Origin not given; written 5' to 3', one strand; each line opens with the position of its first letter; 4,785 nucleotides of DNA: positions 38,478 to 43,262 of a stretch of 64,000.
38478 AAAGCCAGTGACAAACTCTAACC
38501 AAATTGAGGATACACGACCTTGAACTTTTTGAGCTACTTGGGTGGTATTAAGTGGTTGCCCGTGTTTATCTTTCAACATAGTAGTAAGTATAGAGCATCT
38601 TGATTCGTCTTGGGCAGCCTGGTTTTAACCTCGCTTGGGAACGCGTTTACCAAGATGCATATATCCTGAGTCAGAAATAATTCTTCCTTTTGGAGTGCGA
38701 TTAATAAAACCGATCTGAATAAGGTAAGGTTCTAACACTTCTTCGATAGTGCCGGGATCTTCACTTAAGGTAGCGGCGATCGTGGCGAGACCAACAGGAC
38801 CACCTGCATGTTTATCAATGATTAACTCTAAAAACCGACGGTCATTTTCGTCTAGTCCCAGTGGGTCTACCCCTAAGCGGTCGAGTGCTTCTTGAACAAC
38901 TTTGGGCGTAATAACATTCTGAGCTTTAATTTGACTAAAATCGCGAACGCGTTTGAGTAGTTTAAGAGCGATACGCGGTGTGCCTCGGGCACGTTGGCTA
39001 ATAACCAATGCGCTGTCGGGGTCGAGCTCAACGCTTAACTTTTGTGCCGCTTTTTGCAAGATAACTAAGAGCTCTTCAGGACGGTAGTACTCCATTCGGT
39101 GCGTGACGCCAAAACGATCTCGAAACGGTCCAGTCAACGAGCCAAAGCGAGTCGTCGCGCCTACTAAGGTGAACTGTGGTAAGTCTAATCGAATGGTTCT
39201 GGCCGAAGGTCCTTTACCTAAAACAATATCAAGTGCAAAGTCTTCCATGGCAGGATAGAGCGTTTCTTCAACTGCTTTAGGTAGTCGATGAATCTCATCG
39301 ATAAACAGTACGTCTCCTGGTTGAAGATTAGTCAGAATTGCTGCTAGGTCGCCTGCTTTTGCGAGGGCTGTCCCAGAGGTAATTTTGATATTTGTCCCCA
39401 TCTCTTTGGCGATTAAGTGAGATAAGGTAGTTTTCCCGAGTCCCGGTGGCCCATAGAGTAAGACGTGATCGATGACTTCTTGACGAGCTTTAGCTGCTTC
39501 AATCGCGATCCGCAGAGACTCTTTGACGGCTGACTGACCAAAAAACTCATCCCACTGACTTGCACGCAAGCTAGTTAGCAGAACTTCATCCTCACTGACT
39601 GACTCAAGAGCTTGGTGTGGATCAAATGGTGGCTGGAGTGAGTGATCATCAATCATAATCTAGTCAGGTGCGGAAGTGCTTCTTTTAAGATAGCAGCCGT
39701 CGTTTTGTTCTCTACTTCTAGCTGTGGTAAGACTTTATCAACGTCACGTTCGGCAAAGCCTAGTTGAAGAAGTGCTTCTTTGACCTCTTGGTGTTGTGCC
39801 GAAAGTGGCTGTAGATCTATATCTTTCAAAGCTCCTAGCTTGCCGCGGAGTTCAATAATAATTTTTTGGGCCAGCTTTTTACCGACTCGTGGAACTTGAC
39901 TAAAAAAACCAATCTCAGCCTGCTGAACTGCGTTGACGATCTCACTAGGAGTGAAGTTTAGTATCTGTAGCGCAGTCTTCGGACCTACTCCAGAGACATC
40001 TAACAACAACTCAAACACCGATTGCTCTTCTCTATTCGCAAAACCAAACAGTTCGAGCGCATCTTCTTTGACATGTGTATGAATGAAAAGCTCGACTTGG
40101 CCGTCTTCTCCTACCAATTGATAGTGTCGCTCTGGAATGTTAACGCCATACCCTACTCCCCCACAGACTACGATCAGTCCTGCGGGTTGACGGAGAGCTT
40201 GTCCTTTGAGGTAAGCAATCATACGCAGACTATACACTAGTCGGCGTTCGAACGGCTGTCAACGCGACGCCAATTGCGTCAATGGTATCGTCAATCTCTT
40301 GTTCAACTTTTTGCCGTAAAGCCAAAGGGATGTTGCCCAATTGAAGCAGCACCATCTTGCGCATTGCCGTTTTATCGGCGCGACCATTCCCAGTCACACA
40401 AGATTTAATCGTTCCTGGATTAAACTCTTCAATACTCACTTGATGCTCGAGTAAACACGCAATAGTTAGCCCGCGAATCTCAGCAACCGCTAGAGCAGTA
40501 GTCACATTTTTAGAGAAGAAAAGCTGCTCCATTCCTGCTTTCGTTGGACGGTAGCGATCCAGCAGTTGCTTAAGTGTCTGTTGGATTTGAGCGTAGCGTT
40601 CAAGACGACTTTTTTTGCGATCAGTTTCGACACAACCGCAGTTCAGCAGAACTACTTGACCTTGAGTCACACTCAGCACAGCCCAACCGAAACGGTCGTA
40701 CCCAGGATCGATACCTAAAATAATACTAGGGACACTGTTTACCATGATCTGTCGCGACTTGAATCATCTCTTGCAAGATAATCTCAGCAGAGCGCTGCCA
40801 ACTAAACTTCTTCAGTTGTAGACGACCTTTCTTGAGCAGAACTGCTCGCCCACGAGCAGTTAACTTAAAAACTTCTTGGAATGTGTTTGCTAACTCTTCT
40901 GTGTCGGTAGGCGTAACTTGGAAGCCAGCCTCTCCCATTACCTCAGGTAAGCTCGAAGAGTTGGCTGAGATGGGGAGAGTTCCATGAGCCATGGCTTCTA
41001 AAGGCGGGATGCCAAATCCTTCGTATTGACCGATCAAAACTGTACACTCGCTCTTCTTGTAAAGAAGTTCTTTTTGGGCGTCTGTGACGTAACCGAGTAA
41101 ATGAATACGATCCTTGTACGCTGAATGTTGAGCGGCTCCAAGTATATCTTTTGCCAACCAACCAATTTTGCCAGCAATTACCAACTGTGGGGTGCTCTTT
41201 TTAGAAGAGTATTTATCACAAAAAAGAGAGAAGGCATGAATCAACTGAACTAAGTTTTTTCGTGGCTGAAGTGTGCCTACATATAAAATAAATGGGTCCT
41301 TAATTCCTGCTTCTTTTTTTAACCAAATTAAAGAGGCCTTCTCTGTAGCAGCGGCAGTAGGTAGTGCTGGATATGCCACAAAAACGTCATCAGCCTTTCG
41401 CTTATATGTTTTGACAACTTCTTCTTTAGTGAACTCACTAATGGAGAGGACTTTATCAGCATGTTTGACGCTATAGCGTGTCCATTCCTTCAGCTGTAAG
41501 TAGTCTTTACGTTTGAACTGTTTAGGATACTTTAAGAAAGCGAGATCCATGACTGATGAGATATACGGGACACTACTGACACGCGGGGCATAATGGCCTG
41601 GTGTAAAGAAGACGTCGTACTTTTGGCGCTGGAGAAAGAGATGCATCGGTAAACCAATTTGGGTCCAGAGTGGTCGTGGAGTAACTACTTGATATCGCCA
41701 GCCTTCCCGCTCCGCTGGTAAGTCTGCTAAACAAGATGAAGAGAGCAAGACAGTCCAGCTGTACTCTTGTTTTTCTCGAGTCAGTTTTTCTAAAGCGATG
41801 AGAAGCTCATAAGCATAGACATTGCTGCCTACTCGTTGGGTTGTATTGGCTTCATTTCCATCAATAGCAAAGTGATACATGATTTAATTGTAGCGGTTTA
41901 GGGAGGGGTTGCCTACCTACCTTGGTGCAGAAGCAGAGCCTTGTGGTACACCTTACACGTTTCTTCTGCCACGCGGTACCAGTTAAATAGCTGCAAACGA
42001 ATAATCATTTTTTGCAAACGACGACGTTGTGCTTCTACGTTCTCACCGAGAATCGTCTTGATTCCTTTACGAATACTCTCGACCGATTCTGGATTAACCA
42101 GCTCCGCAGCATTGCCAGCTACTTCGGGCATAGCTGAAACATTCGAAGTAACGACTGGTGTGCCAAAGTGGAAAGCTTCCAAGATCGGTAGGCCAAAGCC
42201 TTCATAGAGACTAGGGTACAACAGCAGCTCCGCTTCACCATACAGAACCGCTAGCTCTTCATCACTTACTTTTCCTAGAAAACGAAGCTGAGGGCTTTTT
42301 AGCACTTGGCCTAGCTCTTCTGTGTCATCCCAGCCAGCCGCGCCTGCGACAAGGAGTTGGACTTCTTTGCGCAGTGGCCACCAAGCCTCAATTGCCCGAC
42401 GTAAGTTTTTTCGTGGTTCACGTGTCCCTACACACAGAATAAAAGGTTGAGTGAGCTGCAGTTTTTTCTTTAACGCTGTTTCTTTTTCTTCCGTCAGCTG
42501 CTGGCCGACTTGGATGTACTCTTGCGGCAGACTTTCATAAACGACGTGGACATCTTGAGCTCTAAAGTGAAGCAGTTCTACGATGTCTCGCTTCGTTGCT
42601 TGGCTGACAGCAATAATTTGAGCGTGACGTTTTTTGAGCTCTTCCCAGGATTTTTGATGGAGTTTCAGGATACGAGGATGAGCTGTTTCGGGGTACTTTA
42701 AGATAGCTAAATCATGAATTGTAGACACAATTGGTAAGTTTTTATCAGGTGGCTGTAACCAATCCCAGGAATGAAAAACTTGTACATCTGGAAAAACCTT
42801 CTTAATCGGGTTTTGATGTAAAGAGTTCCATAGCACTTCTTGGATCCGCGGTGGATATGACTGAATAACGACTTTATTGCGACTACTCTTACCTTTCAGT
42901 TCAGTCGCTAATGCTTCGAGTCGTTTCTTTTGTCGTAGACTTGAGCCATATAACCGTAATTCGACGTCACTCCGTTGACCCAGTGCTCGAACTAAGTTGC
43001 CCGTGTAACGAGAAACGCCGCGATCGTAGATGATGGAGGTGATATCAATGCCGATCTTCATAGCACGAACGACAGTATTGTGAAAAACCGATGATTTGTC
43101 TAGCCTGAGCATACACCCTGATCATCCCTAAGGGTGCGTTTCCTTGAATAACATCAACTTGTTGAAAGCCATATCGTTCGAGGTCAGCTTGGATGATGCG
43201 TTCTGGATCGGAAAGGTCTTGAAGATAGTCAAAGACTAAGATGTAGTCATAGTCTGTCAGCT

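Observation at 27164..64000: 37-kb envelope glycosylation locus unusually rich in GT-C membrane glycosyltransferases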

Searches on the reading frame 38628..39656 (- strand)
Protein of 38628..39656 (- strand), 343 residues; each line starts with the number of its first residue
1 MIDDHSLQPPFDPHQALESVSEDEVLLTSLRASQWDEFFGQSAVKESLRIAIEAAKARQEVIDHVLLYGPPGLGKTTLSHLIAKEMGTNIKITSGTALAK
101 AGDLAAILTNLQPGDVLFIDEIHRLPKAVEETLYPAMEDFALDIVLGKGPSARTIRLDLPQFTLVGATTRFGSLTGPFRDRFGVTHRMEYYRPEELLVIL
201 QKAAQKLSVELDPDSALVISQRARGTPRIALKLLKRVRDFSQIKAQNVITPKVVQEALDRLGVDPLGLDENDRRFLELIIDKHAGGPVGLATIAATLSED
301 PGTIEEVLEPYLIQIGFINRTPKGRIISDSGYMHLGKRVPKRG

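Call 4: search_protein_families(library=pfam, proteins=[window:38628-39656:-], max_evalue=0.01)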
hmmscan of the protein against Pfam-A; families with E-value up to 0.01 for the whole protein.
window:38628-39656:- (343 aa): 21 families
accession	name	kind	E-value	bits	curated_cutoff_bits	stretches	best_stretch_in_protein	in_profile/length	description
PF05496.18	RuvB_N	-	5.5e-76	254.1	27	1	30-188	1-159/159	Holliday junction DNA helicase RuvB P-loop domain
PF17864.7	AAA_lid_4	-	1.3e-25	89.4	27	1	191-264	1-74/74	RuvB AAA lid domain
PF05491.19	RuvB_C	-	2.2e-24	85.7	24.7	1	266-335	2-71/72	RuvB C-terminal winged helix domain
PF00004.35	AAA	-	1.1e-19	71.6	21.2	1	65-186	1-127/131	ATPase family associated with various cellular activities (AAA)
PF07728.20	AAA_5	-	2.9e-09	37.5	22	1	64-182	1-139/139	AAA domain (dynein-related subfamily)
PF13191.12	AAA_16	-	2.4e-06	28.6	32.6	1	37-89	1-51/167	AAA ATPase domain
PF14532.12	Sigma54_activ_2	-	6.5e-06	26.9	25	1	40-134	2-90/138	Sigma-54 interaction domain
PF00931.28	NB-ARC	-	1.9e-05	24.5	23.5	0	60-85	16-41/248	NB-ARC domain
PF01078.27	Mg_chelatase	-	9.2e-05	22.4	20.3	0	38-82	5-42/207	Magnesium chelatase, subunit ChlI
PF06068.19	TIP49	-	0.0001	22.1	23.8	1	35-94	23-82/347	TIP49 P-loop domain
PF13173.12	AAA_14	-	0.00011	22.7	27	1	65-131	5-80/129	AAA domain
PF13401.12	AAA_22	-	0.00018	22.3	27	0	65-85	8-28/130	AAA domain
PF00493.29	MCM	-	0.00023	20.8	23.3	1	15-109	3-103/224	MCM P-loop domain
PF00910.28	RNA_helicase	-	0.00037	21.4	21.5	1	65-128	1-64/105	RNA helicase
PF02367.23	TsaE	-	0.00051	20.4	26.6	1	53-96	13-55/128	Threonylcarbamoyl adenosine biosynthesis protein TsaE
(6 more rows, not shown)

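Call 11: find_encoding_contigs(protein=window:38628-39656:-, flank=1000, max_places=5)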
Protein window:38628-39656:- (343 aa): 21 contigs read that carry it; 5 places shown.
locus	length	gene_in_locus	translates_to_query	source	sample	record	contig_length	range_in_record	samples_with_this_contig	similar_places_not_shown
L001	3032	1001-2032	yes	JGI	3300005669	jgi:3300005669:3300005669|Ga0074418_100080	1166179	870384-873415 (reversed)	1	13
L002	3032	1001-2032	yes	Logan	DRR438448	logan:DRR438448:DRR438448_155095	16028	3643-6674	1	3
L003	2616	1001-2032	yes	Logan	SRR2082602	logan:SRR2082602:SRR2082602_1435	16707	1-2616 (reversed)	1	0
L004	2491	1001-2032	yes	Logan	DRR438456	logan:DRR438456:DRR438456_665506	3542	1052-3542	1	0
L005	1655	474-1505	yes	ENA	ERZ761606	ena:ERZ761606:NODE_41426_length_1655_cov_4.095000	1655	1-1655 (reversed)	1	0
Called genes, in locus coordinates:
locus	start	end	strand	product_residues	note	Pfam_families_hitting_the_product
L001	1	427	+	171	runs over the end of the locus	PF02075:RuvC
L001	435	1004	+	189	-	PF01330:RuvA_N, PF00633:HHH (faint), PF14520:HHH_5, PF07499:RuvA_C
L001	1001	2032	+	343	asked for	PF05496:RuvB_N, PF13191:AAA_16 (faint), PF14532:Sigma54_activ_2 (weak), PF00004:AAA, PF07728:AAA_5, PF17864:AAA_lid_4, PF05491:WHD_RuvB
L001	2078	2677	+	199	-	PF00132:Hexapep, PF14602:Hexapep_2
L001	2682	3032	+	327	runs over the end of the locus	PF00535:Glycos_transf_2, PF10111:Glyco_tranf_2_2 (weak), PF13641:Glyco_tranf_2_3, PF13632:Glyco_trans_2_3 (faint)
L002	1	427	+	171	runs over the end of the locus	PF02075:RuvC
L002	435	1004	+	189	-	PF01330:RuvA_N, PF00633:HHH (faint), PF14520:HHH_5, PF07499:RuvA_C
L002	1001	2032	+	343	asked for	PF05496:RuvB_N, PF13191:AAA_16 (faint), PF14532:Sigma54_activ_2 (weak), PF00004:AAA, PF07728:AAA_5, PF17864:AAA_lid_4, PF05491:WHD_RuvB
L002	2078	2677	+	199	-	PF00132:Hexapep, PF14602:Hexapep_2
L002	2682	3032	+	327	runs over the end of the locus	PF00535:Glycos_transf_2, PF10111:Glyco_tranf_2_2 (weak), PF13641:Glyco_tranf_2_3, PF13632:Glyco_trans_2_3 (faint)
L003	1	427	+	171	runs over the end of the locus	PF02075:RuvC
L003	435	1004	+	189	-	PF01330:RuvA_N, PF00633:HHH (faint), PF14520:HHH_5, PF07499:RuvA_C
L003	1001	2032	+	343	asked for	PF05496:RuvB_N, PF13191:AAA_16 (faint), PF14532:Sigma54_activ_2 (weak), PF00004:AAA, PF07728:AAA_5, PF17864:AAA_lid_4, PF05491:WHD_RuvB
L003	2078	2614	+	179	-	?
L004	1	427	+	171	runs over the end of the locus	PF02075:RuvC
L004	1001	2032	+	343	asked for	PF05496:RuvB_N, PF13191:AAA_16 (faint), PF14532:Sigma54_activ_2 (weak), PF00004:AAA, PF07728:AAA_5, PF17864:AAA_lid_4, PF05491:WHD_RuvB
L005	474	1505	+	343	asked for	PF05496:RuvB_N, PF13191:AAA_16 (faint), PF14532:Sigma54_activ_2 (weak), PF00004:AAA, PF07728:AAA_5, PF17864:AAA_lid_4, PF05491:WHD_RuvB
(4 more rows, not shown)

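Call 79: list_cluster_members(proteins=[P0001, window:38628-39656:-])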
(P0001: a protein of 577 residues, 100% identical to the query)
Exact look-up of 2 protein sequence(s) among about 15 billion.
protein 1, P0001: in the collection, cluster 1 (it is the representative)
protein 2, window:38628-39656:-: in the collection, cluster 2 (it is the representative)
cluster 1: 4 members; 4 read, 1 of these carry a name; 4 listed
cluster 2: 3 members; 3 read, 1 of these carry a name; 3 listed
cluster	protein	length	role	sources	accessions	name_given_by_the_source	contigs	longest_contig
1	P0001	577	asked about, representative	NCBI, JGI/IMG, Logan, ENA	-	-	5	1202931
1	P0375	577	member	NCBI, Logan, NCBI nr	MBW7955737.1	hypothetical protein H3C66_03300 [Patescibacteria group bacterium] | hypothetical protein [Patescibacteria group bacterium]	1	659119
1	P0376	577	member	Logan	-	-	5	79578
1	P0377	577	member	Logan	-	-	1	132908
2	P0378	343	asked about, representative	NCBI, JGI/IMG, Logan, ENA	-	-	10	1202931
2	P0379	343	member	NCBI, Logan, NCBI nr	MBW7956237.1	Holliday junction branch migration DNA helicase RuvB [Patescibacteria group bacterium]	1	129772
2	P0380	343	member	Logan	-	-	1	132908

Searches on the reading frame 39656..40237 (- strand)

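Call 4: search_protein_families(library=pfam, proteins=[window:39656-40237:-], max_evalue=0.01)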
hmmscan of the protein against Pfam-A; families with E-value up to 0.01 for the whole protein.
window:39656-40237:- (194 aa): 7 families
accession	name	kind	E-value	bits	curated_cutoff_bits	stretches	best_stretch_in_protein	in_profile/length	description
PF01330.27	RuvA_N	-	5.5e-17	62.1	23.6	1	6-65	1-61/61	RuvA N terminal domain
PF14520.12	HHH_5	-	4.2e-14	53.2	27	1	75-131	1-56/57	Helix-hairpin-helix domain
PF07499.19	RuvA_C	-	1.4e-08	35.5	24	1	149-191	3-46/47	RuvA, C-terminal domain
PF00633.29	HHH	-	1.3e-05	25.2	24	1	76-95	11-30/30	Helix-hairpin-helix motif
PF12836.13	HHH_3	-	0.00061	20.3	27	0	113-140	17-43/65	Helix-hairpin-helix motif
PF01367.25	5_3_exonuc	-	0.004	18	40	0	81-94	23-36/97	5'-3' exonuclease, C-terminal SAM fold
PF12826.13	HHH_2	-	0.006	17.2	27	0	75-97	34-56/64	Helix-hairpin-helix motif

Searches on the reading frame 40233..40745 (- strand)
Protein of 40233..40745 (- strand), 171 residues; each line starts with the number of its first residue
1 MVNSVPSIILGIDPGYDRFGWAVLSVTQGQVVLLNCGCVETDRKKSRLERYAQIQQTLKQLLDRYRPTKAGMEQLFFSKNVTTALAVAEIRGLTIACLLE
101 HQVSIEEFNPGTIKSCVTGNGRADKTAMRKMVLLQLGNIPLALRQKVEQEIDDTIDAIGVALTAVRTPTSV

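Call 4: search_protein_families(library=pfam, proteins=[window:40233-40745:-], max_evalue=0.01)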
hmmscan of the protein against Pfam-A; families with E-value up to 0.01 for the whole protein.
window:40233-40745:- (171 aa): 1 family
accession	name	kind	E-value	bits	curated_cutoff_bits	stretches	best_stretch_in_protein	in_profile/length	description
PF02075.23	RuvC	-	9.9e-32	110.3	22.2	1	9-163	1-147/148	Crossover junction endodeoxyribonuclease RuvC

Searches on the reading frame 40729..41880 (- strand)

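Call 4: search_protein_families(library=pfam, proteins=[window:40729-41880:-], max_evalue=0.01)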
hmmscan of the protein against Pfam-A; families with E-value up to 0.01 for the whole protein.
window:40729-41880:- (384 aa): 4 families
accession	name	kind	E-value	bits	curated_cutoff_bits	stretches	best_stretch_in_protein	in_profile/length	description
PF00534.26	Glycos_transf_1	-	2.7e-27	95.8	26.4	1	194-340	14-158/172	Glycosyl transferases group 1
PF13692.12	Glyco_trans_1_4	-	1.6e-20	74.2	27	1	196-337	2-139/142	Glycosyl transferases group 1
PF13439.12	Glyco_transf_4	-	1.6e-06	28.7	28.5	1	77-175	62-168/170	Glycosyltransferase Family 4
PF20706.3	GT4-conflict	-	0.0028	17.1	26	1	140-306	146-310/385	Family 4 Glycosyltransferase in conflict systems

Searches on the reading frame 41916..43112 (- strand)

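Call 4: search_protein_families(library=pfam, proteins=[window:41916-43112:-], max_evalue=0.01)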
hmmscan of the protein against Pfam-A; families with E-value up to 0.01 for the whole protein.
window:41916-43112:- (399 aa): 5 families
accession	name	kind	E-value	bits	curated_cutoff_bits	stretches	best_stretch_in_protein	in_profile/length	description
PF00534.26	Glycos_transf_1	-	3.5e-28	98.7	26.4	1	215-365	8-164/172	Glycosyl transferases group 1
PF13692.12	Glyco_trans_1_4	-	1.3e-24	87.5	27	1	223-355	2-140/142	Glycosyl transferases group 1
PF13439.12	Glyco_transf_4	-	6e-12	46.3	28.5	1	32-192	3-163/170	Glycosyltransferase Family 4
PF20706.3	GT4-conflict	-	4.5e-10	39.5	26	1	215-326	190-314/385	Family 4 Glycosyltransferase in conflict systems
PF13524.12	Glyco_trans_1_2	-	0.00044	20.6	25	1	238-362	3-119/144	Glycosyl transferase-like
